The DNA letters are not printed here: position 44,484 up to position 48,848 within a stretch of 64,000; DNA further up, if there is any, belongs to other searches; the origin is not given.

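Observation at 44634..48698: Single polypeptide combining a beta-rich (possibly outer-membrane) domain, eight FlgD-Ig spacers and a peptidoglycan-binding OmpA domain: candidate OM-to-cell-wall tether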

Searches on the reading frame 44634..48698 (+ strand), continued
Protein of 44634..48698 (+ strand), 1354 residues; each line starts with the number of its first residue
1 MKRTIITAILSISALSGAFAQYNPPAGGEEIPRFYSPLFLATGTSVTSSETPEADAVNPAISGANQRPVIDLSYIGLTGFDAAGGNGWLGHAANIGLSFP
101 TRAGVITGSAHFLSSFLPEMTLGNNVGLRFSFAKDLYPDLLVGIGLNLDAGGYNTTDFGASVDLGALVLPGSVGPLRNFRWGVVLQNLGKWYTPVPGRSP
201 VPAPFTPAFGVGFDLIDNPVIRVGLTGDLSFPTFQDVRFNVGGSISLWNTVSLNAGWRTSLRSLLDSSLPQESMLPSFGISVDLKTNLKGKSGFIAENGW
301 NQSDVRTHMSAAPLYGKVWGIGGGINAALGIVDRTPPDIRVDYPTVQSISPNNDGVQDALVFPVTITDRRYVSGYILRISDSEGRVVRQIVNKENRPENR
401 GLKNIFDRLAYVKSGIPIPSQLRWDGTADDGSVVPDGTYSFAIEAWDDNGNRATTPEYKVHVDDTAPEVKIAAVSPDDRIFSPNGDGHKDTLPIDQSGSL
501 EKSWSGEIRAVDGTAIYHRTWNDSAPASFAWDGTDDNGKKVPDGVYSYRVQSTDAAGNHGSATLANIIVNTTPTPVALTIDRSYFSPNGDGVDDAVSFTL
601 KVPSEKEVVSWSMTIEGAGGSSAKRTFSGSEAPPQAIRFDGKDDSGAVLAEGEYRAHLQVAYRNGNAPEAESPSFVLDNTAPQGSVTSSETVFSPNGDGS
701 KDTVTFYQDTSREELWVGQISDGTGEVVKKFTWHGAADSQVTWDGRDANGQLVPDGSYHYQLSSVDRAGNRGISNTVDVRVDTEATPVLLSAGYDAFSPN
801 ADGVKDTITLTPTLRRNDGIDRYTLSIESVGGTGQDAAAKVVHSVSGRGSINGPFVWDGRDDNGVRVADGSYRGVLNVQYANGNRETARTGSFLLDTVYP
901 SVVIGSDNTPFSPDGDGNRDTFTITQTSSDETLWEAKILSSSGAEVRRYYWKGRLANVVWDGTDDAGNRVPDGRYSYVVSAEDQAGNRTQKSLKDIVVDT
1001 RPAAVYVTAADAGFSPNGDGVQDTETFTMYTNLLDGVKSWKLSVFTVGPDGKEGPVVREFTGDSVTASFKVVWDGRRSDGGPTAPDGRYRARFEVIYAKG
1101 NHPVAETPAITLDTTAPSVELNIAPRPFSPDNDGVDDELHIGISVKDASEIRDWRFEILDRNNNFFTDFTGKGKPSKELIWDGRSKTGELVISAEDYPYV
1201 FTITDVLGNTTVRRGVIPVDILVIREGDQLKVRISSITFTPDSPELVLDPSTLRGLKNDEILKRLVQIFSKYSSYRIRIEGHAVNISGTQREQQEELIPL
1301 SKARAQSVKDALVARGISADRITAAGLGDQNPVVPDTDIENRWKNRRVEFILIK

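Call 41: find_homologous_proteins(query=window:44634-48698:+, max_evalue=1e-30)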
Query window:44634-48698:+ (1354 aa): 616 proteins with E <= 1e-30 among 8000 candidates; the best 120 are listed.
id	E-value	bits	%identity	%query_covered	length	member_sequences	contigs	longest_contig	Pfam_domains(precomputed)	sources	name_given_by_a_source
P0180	0.0e+0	3077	100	100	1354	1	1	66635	PF00691.26,PF15418.13,PF13585.13,PF13750.13,PF10029.16,PF13860.13,PF19077.7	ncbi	-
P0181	0.0e+0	2603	84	100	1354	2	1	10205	PF00691.26,PF15418.13,PF13585.13,PF13750.13,PF10029.16,PF13860.13,PF19077.7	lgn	-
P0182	0.0e+0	2202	71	100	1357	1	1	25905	PF00691.26,PF15418.13,PF13585.13,PF13750.13,PF10029.16,PF13860.13,PF19077.7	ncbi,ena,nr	ncbi:MAG TPA: gliding motility-associated C-terminal domain-containing protein [Spirochaetia bacteri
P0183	0.0e+0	2011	66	100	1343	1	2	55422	PF00691.26,PF13585.13,PF13750.13,PF13860.13,PF19077.7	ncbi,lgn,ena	-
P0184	0.0e+0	1895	69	88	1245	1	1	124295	PF15418.13,PF13585.13,PF13750.13,PF10029.16,PF13860.13,PF19077.7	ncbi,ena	-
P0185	0.0e+0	1747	40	92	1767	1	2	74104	PF00691.26,PF22352.3,PF13585.13,PF06486.17,PF13860.13,PF19077.7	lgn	-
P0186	0.0e+0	1716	43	90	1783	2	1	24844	PF00691.26,PF13585.13,PF13750.13,PF13860.13,PF12245.15,PF09136.17,PF19077.7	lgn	-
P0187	0.0e+0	1675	42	89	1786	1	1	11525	PF00691.26,PF15418.13,PF13585.13,PF13860.13,PF12245.15,PF19077.7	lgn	-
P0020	0.0e+0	1671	43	89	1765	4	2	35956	PF00691.26,PF13585.13,PF13750.13,PF13860.13,PF19077.7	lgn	-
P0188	0.0e+0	1661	42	89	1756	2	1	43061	PF00691.26,PF13585.13,PF13750.13,PF10029.16,PF13860.13,PF19077.7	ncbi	-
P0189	0.0e+0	1644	42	89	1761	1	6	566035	PF00691.26,PF15418.13,PF13585.13,PF13750.13,PF13860.13,PF09136.17,PF19077.7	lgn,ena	-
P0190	0.0e+0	1618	55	99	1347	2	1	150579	PF00691.26,PF15418.13,PF13585.13,PF13750.13,PF10029.16,PF13860.13,PF12245.15,PF19077.7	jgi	-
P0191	0.0e+0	1606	40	94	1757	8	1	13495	PF00691.26,PF15418.13,PF13585.13,PF13750.13,PF10029.16,PF13860.13,PF12245.15,PF19077.7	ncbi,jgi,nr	ncbi:MAG: OmpA family protein [Spirochaetes bacterium]|jgi:flagellar hook assembly protein FlgD/oute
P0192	0.0e+0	1606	41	92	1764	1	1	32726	PF00691.26,PF22352.3,PF13585.13,PF06486.17,PF13860.13,PF09136.17,PF19077.7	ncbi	-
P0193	0.0e+0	1605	42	92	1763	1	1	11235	PF00691.26,PF15418.13,PF22352.3,PF13585.13,PF13860.13,PF19077.7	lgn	-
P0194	0.0e+0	1601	40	87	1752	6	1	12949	PF00691.26,PF13585.13,PF13750.13,PF13860.13,PF19077.7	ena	-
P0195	0.0e+0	1597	42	90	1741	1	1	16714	PF00691.26,PF13585.13,PF13860.13,PF19077.7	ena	-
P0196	0.0e+0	1593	42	89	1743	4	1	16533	PF00691.26,PF15418.13,PF13585.13,PF10029.16,PF13860.13,PF12245.15,PF09136.17,PF19077.7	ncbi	ncbi:MAG: FlgD immunoglobulin-like domain containing protein [Spirochaetia bacterium]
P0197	0.0e+0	1591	43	89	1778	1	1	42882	PF00691.26,PF15418.13,PF13585.13,PF13750.13,PF10029.16,PF13860.13,PF12245.15,PF09136.17,PF19077.7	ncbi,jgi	jgi:flagellar hook assembly protein FlgD/outer membrane protein OmpA-like peptidoglycan-associated p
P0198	0.0e+0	1587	37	74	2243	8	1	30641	PF00691.26,PF13585.13,PF10029.16,PF13860.13,PF19077.7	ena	-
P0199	0.0e+0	1575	37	74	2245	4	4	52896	PF00691.26,PF13585.13,PF13750.13,PF13860.13,PF19077.7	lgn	-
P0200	0.0e+0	1570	40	91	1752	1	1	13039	PF00691.26,PF13585.13,PF13750.13,PF13860.13,PF19077.7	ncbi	-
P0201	0.0e+0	1552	41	90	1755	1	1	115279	PF00691.26,PF15418.13,PF13585.13,PF13750.13,PF10029.16,PF13860.13,PF19077.7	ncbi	-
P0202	0.0e+0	1551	42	87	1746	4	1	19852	PF00691.26,PF16738.11,PF13585.13,PF13860.13,PF09136.17,PF19077.7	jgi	-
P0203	0.0e+0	1550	38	74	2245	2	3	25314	PF00691.26,PF13585.13,PF13750.13,PF13860.13,PF09136.17,PF19077.7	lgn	-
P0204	0.0e+0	1545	53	100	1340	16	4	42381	PF00691.26,PF15418.13,PF13585.13,PF13750.13,PF13860.13,PF12245.15,PF19077.7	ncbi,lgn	-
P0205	0.0e+0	1533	40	92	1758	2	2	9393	PF00691.26,PF13585.13,PF13750.13,PF13860.13,PF12245.15,PF19077.7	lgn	-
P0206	0.0e+0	1527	53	100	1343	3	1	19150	PF00691.26,PF15418.13,PF13585.13,PF13750.13,PF10029.16,PF13860.13,PF19077.7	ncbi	-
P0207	0.0e+0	1518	52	99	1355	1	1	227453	PF00691.26,PF13585.13,PF13860.13,PF19077.7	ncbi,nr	ncbi:MAG: hypothetical protein EA384_04345 [Spirochaetaceae bacterium]|nr:MAG: hypothetical protein 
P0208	0.0e+0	1517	36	74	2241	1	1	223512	PF00691.26,PF13585.13,PF13750.13,PF13860.13,PF19077.7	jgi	-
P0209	0.0e+0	1515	52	100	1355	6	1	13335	PF00691.26,PF13585.13,PF10029.16,PF13860.13,PF19077.7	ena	-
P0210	0.0e+0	1513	52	100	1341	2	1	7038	PF00691.26,PF13585.13,PF13750.13,PF13860.13,PF05345.19,PF09136.17,PF19077.7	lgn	-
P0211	0.0e+0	1512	41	89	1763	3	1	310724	PF00691.26,PF13585.13,PF06486.17,PF13750.13,PF13860.13,PF12245.15,PF19077.7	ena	-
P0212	0.0e+0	1505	41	91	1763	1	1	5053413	PF00691.26,PF13585.13,PF13750.13,PF13860.13,PF19077.7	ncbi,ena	-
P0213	0.0e+0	1503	41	93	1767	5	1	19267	PF00691.26,PF13585.13,PF06486.17,PF13750.13,PF13860.13,PF12245.15,PF09136.17,PF19077.7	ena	-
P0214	0.0e+0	1500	52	100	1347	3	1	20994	PF00691.26,PF15418.13,PF13585.13,PF13750.13,PF13860.13,PF19077.7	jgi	-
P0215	0.0e+0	1499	37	75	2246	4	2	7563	PF00691.26,PF13585.13,PF13750.13,PF10029.16,PF13860.13,PF12245.15,PF19077.7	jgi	-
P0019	0.0e+0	1488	51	100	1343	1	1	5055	PF00691.26,PF15418.13,PF13585.13,PF13750.13,PF13860.13,PF12245.15,PF19077.7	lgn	-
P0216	0.0e+0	1487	51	100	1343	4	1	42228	PF00691.26,PF15418.13,PF13585.13,PF13750.13,PF13860.13,PF19077.7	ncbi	-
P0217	0.0e+0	1486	51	100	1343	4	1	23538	PF00691.26,PF13585.13,PF13750.13,PF13860.13,PF12245.15,PF19077.7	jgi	jgi:flagellar hook assembly protein FlgD/outer membrane protein OmpA-like peptidoglycan-associated p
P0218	0.0e+0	1485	51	100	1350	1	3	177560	PF00691.26,PF13585.13,PF13750.13,PF13860.13,PF12245.15,PF19077.7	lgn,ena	-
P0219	0.0e+0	1484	40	92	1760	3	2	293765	PF00691.26,PF13585.13,PF13750.13,PF13860.13,PF12245.15,PF19077.7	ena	-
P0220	0.0e+0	1483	51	100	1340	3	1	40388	PF00691.26,PF15418.13,PF13585.13,PF13750.13,PF10029.16,PF13860.13,PF12245.15,PF19077.7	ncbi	ncbi:MAG: FlgD immunoglobulin-like domain containing protein [Spirochaetota bacterium]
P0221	0.0e+0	1483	51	100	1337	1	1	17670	PF00691.26,PF13585.13,PF13750.13,PF13860.13,PF12245.15,PF19077.7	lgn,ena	-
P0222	0.0e+0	1481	42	90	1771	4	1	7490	PF00691.26,PF13585.13,PF13750.13,PF13860.13,PF19077.7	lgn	-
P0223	0.0e+0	1480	52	100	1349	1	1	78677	PF00691.26,PF15418.13,PF13585.13,PF13750.13,PF10029.16,PF13860.13,PF12245.15,PF19077.7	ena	-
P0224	0.0e+0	1479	52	99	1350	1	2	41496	PF00691.26,PF13585.13,PF13750.13,PF10029.16,PF13860.13,PF12245.15,PF19077.7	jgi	jgi:flagellar hook assembly protein FlgD/outer membrane protein OmpA-like peptidoglycan-associated p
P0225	0.0e+0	1477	40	92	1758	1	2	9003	PF00691.26,PF15418.13,PF13585.13,PF13750.13,PF13860.13,PF12245.15,PF19077.7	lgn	-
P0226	0.0e+0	1477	41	90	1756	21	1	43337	PF00691.26,PF13585.13,PF13750.13,PF13860.13,PF19077.7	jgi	jgi:flagellar hook assembly protein FlgD/outer membrane protein OmpA-like peptidoglycan-associated p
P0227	0.0e+0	1473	40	92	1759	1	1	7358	PF00691.26,PF15418.13,PF13585.13,PF13750.13,PF13860.13,PF12245.15,PF19077.7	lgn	-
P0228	0.0e+0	1472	50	100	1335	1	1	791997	PF00691.26,PF15418.13,PF13585.13,PF13750.13,PF10029.16,PF13860.13,PF19077.7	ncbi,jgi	-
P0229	0.0e+0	1469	40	92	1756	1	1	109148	PF00691.26,PF13585.13,PF13750.13,PF13860.13,PF12245.15,PF19077.7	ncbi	ncbi:MAG: FlgD immunoglobulin-like domain containing protein [Alkalispirochaeta sp.]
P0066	0.0e+0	1467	34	91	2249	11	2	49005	PF00691.26,PF13585.13,PF13860.13,PF19077.7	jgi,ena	-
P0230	0.0e+0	1466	50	100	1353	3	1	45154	PF00691.26,PF13585.13,PF13750.13,PF10029.16,PF13860.13,PF05345.19,PF19077.7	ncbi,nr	ncbi:MAG: hypothetical protein EA403_06225 [Spirochaetaceae bacterium]|nr:MAG: hypothetical protein 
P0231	0.0e+0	1466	51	100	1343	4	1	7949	PF00691.26,PF15418.13,PF13585.13,PF13750.13,PF13860.13,PF12245.15,PF19077.7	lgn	-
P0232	0.0e+0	1463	40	90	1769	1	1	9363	PF00691.26,PF13585.13,PF13750.13,PF13860.13,PF05345.19,PF12245.15,PF19077.7,PF18843.7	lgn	-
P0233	0.0e+0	1462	41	92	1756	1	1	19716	PF00691.26,PF15418.13,PF22352.3,PF13585.13,PF06486.17,PF13750.13,PF10029.16,PF13860.13,PF12245.15,PF19077.7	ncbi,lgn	ncbi:MAG: FlgD immunoglobulin-like domain containing protein [Alkalispirochaeta sp.]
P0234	0.0e+0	1461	50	99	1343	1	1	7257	PF00691.26,PF13585.13,PF13750.13,PF13860.13,PF19077.7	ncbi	-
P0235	0.0e+0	1461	41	89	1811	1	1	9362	PF00691.26,PF22352.3,PF13585.13,PF06486.17,PF13750.13,PF13860.13,PF12245.15,PF19077.7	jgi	jgi:flagellar hook assembly protein FlgD/outer membrane protein OmpA-like peptidoglycan-associated p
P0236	0.0e+0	1459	37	75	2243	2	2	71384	PF00691.26,PF13585.13,PF13750.13,PF10029.16,PF13860.13,PF19077.7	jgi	jgi:flagellar hook assembly protein FlgD/outer membrane protein OmpA-like peptidoglycan-associated p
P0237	0.0e+0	1455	33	92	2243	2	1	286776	PF00691.26,PF13585.13,PF13750.13,PF13860.13,PF19077.7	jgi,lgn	-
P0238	0.0e+0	1451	40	92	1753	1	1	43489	PF00691.26,PF13585.13,PF13750.13,PF13860.13,PF19077.7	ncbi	-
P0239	0.0e+0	1450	48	100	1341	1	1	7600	PF00691.26,PF13585.13,PF13750.13,PF13860.13,PF12245.15,PF19077.7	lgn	-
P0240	0.0e+0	1445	39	89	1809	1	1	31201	PF00691.26,PF13585.13,PF06486.17,PF13750.13,PF13860.13,PF12245.15,PF19077.7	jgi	jgi:flagellar hook assembly protein FlgD/outer membrane protein OmpA-like peptidoglycan-associated p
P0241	0.0e+0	1445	50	99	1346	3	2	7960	PF00691.26,PF15418.13,PF13585.13,PF13750.13,PF13860.13,PF19077.7,PF20164.5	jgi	jgi:flagellar hook assembly protein FlgD/outer membrane protein OmpA-like peptidoglycan-associated p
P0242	0.0e+0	1443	50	100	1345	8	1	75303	PF00691.26,PF15418.13,PF13585.13,PF13750.13,PF13860.13,PF19077.7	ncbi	-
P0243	0.0e+0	1439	39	90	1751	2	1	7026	PF00691.26,PF13585.13,PF13750.13,PF13860.13,PF19077.7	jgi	jgi:flagellar hook assembly protein FlgD/outer membrane protein OmpA-like peptidoglycan-associated p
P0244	0.0e+0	1436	51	99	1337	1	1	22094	PF00691.26,PF13585.13,PF13750.13,PF13860.13,PF19077.7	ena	-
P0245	0.0e+0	1436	37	75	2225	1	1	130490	PF00691.26,PF13585.13,PF13750.13,PF10029.16,PF13860.13,PF19077.7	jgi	-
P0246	0.0e+0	1436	37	75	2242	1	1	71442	PF00691.26,PF13585.13,PF13750.13,PF10029.16,PF13860.13,PF19077.7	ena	-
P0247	0.0e+0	1431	40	89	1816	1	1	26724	PF00691.26,PF15418.13,PF13585.13,PF06486.17,PF13750.13,PF13860.13,PF12245.15,PF19077.7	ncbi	-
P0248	0.0e+0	1425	50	99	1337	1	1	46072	PF00691.26,PF13585.13,PF13860.13,PF19077.7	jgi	jgi:flagellar hook assembly protein FlgD/outer membrane protein OmpA-like peptidoglycan-associated p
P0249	0.0e+0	1424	46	74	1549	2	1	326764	PF00691.26,PF15418.13,PF13585.13,PF13750.13,PF10029.16,PF13860.13,PF19077.7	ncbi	-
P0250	0.0e+0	1423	39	92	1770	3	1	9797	PF00691.26,PF13585.13,PF13750.13,PF13860.13,PF12245.15,PF19077.7,PF18843.7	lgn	-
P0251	0.0e+0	1422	40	92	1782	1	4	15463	PF00691.26,PF13585.13,PF13750.13,PF13860.13,PF12245.15,PF19077.7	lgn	-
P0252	0.0e+0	1421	48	100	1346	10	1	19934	PF00691.26,PF13585.13,PF13860.13,PF19077.7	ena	-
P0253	0.0e+0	1421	49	100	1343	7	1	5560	PF00691.26,PF13585.13,PF13750.13,PF13860.13,PF12245.15,PF19077.7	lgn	-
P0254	0.0e+0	1421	50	100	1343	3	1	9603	PF00691.26,PF13585.13,PF13750.13,PF13860.13,PF19077.7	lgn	-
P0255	0.0e+0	1421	39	89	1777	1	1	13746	PF00691.26,PF13585.13,PF13750.13,PF13860.13,PF12245.15,PF19077.7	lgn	-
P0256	0.0e+0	1421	49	100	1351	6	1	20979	PF00691.26,PF13585.13,PF13750.13,PF13860.13,PF19077.7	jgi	-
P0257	0.0e+0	1419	48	100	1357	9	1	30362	PF00691.26,PF13585.13,PF13860.13,PF19077.7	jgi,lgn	jgi:flagellar hook assembly protein FlgD/outer membrane protein OmpA-like peptidoglycan-associated p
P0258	0.0e+0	1419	38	75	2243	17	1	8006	PF00691.26,PF13585.13,PF13750.13,PF10029.16,PF13860.13,PF09136.17,PF19077.7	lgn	-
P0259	0.0e+0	1419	37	74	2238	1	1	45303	PF00691.26,PF18981.7,PF13585.13,PF13750.13,PF10029.16,PF13860.13,PF09136.17,PF19077.7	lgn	-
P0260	0.0e+0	1416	39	90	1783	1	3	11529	PF00691.26,PF13585.13,PF13750.13,PF13860.13,PF12245.15,PF19077.7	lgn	-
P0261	0.0e+0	1412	49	100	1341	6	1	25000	PF00691.26,PF13585.13,PF13750.13,PF13860.13,PF19077.7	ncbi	ncbi:MAG: FlgD immunoglobulin-like domain containing protein [Spirochaetota bacterium]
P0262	0.0e+0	1411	49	99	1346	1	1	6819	PF00691.26,PF13585.13,PF13750.13,PF13860.13,PF19077.7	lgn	-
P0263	0.0e+0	1409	39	89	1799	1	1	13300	PF00691.26,PF13585.13,PF06486.17,PF13750.13,PF13860.13,PF12245.15,PF19077.7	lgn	-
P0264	0.0e+0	1405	49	100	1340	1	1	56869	PF00691.26,PF13585.13,PF13860.13,PF12245.15,PF19077.7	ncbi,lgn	-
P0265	0.0e+0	1404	49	100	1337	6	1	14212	PF00691.26,PF13585.13,PF13750.13,PF10029.16,PF13860.13,PF19077.7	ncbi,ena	-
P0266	0.0e+0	1402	39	89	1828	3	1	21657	PF00691.26,PF13585.13,PF13750.13,PF13860.13,PF12245.15,PF19077.7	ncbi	ncbi:MAG: FlgD immunoglobulin-like domain containing protein [Alkalispirochaeta sp.]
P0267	0.0e+0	1402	49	100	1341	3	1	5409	PF00691.26,PF13585.13,PF13860.13,PF12245.15,PF19077.7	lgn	-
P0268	0.0e+0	1401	38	75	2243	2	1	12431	PF00691.26,PF13585.13,PF13750.13,PF10029.16,PF13860.13,PF09136.17,PF19077.7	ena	-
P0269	0.0e+0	1399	40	91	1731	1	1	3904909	PF00691.26,PF13585.13,PF13750.13,PF13860.13,PF12245.15,PF19077.7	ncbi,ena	-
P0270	0.0e+0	1398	49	100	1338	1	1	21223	PF00691.26,PF13585.13,PF13860.13,PF19077.7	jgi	jgi:outer membrane protein OmpA-like peptidoglycan-associated protein/flagellar hook assembly protei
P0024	0.0e+0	1397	42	94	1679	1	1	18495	PF00691.26,PF13585.13,PF13750.13,PF13860.13,PF12245.15,PF19077.7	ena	-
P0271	0.0e+0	1396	48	99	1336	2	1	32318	PF00691.26,PF22352.3,PF13585.13,PF13750.13,PF13860.13,PF19077.7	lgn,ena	-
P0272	0.0e+0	1395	48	100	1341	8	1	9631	PF00691.26,PF22352.3,PF13585.13,PF13860.13,PF19077.7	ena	-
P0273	0.0e+0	1395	40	89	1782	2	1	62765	PF00691.26,PF13585.13,PF13750.13,PF13860.13,PF12245.15,PF19077.7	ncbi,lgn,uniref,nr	ncbi:hypothetical protein AU468_13810 [Alkalispirochaeta sphaeroplastigenens]|uniref:OmpA-like domai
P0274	0.0e+0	1391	38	92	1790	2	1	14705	PF00691.26,PF13585.13,PF13750.13,PF13860.13,PF12245.15,PF19077.7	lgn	-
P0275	0.0e+0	1391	49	99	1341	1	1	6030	PF00691.26,PF13585.13,PF13750.13,PF13860.13,PF19077.7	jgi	jgi:flagellar hook assembly protein FlgD/outer membrane protein OmpA-like peptidoglycan-associated p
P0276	0.0e+0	1388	49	100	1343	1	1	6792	PF00691.26,PF13585.13,PF13750.13,PF13860.13,PF12245.15,PF19077.7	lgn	-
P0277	0.0e+0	1386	49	100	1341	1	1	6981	PF00691.26,PF15418.13,PF13585.13,PF13750.13,PF13860.13,PF19077.7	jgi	jgi:flagellar hook assembly protein FlgD/outer membrane protein OmpA-like peptidoglycan-associated p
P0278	0.0e+0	1385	49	100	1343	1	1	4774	PF00691.26,PF13585.13,PF13750.13,PF13860.13,PF19077.7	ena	-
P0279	0.0e+0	1384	47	100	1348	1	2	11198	PF00691.26,PF15418.13,PF13585.13,PF13750.13,PF13860.13,PF19077.7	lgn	-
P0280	0.0e+0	1383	46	100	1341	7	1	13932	PF00691.26,PF13585.13,PF13750.13,PF10029.16,PF13860.13,PF19077.7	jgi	-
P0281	0.0e+0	1378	48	100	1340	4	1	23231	PF00691.26,PF15418.13,PF13585.13,PF13750.13,PF13860.13,PF05345.19,PF12245.15,PF19077.7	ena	-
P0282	0.0e+0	1377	36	74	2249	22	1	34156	PF00691.26,PF13585.13,PF13750.13,PF10029.16,PF13860.13,PF09136.17,PF19077.7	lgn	-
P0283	0.0e+0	1371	48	100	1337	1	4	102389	PF00691.26,PF13585.13,PF13750.13,PF13860.13,PF19077.7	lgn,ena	-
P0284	0.0e+0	1370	48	100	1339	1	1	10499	PF00691.26,PF13585.13,PF13750.13,PF13860.13,PF19077.7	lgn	-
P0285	0.0e+0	1366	48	100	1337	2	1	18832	PF00691.26,PF13585.13,PF13860.13,PF12245.15,PF19077.7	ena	-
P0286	0.0e+0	1366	48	100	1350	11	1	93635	PF00691.26,PF07495.20,PF13585.13,PF13750.13,PF13860.13,PF12245.15,PF19077.7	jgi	jgi:flagellar hook assembly protein FlgD/outer membrane protein OmpA-like peptidoglycan-associated p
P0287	0.0e+0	1365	47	100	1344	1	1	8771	PF00691.26,PF13585.13,PF13860.13,PF19077.7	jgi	jgi:flagellar hook assembly protein FlgD/outer membrane protein OmpA-like peptidoglycan-associated p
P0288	0.0e+0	1363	47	99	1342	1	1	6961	PF00691.26,PF15418.13,PF13585.13,PF13750.13,PF13860.13,PF19077.7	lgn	-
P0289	0.0e+0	1359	48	100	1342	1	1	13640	PF00691.26,PF15418.13,PF13585.13,PF13750.13,PF13860.13,PF19077.7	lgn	-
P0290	0.0e+0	1359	47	99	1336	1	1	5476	PF00691.26,PF13585.13,PF10029.16,PF13860.13,PF12245.15,PF19077.7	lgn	-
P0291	0.0e+0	1354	36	74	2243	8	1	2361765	PF00691.26,PF15418.13,PF13585.13,PF13750.13,PF13860.13,PF12245.15,PF19077.7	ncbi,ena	-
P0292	0.0e+0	1350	35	74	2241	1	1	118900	PF00691.26,PF13585.13,PF10029.16,PF13860.13,PF19077.7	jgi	-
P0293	0.0e+0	1347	48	100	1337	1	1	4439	PF00691.26,PF13585.13,PF13750.13,PF13860.13,PF19077.7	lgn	-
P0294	0.0e+0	1338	47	100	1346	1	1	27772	PF00691.26,PF15418.13,PF13585.13,PF13750.13,PF13860.13,PF12245.15,PF19077.7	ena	-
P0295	0.0e+0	1335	47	99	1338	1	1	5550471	PF00691.26,PF15418.13,PF13585.13,PF13750.13,PF13860.13,PF12245.15,PF19077.7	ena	-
